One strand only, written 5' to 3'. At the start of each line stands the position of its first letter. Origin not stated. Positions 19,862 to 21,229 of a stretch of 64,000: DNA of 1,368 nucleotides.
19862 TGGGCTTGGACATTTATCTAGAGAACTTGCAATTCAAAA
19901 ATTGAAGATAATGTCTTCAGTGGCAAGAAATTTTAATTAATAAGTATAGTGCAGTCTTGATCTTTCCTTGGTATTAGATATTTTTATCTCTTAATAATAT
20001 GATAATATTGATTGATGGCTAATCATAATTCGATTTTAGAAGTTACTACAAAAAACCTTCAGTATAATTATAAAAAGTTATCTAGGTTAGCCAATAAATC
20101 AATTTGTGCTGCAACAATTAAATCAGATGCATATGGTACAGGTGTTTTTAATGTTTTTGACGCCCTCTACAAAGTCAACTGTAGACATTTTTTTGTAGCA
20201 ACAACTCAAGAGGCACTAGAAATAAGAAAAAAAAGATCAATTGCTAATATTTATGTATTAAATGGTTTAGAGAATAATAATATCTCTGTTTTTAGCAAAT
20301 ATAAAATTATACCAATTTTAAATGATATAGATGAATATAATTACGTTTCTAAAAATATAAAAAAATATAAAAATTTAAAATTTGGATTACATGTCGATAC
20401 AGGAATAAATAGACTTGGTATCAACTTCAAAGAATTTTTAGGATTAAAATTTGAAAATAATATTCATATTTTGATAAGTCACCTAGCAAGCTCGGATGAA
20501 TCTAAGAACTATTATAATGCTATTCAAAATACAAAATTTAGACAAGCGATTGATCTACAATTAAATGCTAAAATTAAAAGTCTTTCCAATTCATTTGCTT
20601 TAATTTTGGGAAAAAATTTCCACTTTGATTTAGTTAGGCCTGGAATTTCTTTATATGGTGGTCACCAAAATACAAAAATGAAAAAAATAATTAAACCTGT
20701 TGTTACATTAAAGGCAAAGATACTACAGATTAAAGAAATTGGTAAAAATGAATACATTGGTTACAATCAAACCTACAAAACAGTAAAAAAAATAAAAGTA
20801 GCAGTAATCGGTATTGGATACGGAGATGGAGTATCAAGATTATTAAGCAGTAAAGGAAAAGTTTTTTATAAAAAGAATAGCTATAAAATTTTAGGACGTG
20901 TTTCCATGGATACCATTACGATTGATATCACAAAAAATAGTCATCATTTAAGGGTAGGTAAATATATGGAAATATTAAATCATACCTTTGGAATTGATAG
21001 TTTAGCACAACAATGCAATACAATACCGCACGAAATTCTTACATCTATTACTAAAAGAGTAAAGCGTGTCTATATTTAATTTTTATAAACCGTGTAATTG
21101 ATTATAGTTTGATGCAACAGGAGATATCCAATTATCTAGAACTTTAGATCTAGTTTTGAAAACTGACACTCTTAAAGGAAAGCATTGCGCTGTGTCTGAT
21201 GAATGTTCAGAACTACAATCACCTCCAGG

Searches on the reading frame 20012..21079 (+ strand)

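Call 4: search_protein_families(library=pfam, proteins=[window:20012-21079:+])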
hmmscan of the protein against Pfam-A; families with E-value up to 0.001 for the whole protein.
window:20012-21079:+ (355 aa): 2 families
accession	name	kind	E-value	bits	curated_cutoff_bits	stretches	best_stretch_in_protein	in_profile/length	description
PF01168.26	Ala_racemase_N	-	1e-41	143.5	24.1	1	13-218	3-219/220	Alanine racemase, N-terminal domain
PF00842.27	Ala_racemase_C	-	1.1e-35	122.4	25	1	230-354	1-127/127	Alanine racemase, C-terminal domain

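Call 5: search_protein_families(library=ncbifam, proteins=[window:20012-21079:+])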
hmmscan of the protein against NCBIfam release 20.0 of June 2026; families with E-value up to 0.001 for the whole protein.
window:20012-21079:+ (355 aa): 9 families
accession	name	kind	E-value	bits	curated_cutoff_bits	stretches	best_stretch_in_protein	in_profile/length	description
TIGR00492.1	alr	equivalog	4.8e-72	242.9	168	1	8-355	4-368/369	alanine racemase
NF000792.0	PRK00053.2-3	equivalog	3.8e-67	226.9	384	1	9-355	6-359/360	alanine racemase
NF008897.0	PRK11930.1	equivalog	8.7e-62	209.2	804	1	5-355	458-820/822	bifunctional UDP-N-acetylmuramoyl-tripeptide:D-alanyl-D-alanine ligase/alanine racemase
NF033131.1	vanT-G-Cterm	exception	6.2e-58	196.4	460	1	8-354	4-368/368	serine racemase VanT catalytic subunit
NF002970.2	PRK03646.1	exception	5.4e-43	147.4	600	1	11-351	9-352/356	catabolic alanine racemase DadX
NF033132.1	vanT-CELN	equivalog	3.9e-42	144.6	900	1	10-351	343-694/697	membrane-bound serine racemase VanT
NF000791.0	PRK00053.2-2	equivalog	2.5e-36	125.6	218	1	9-355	4-340/340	alanine racemase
NF033133.1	vanT-L-cat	exception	1.3e-27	97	750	1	12-350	17-361/366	serine racemase VanT-L catalytic subunit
NF009879.0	PRK13340.1-4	subfamily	1e-25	90.4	434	1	3-308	38-355/406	alanine racemase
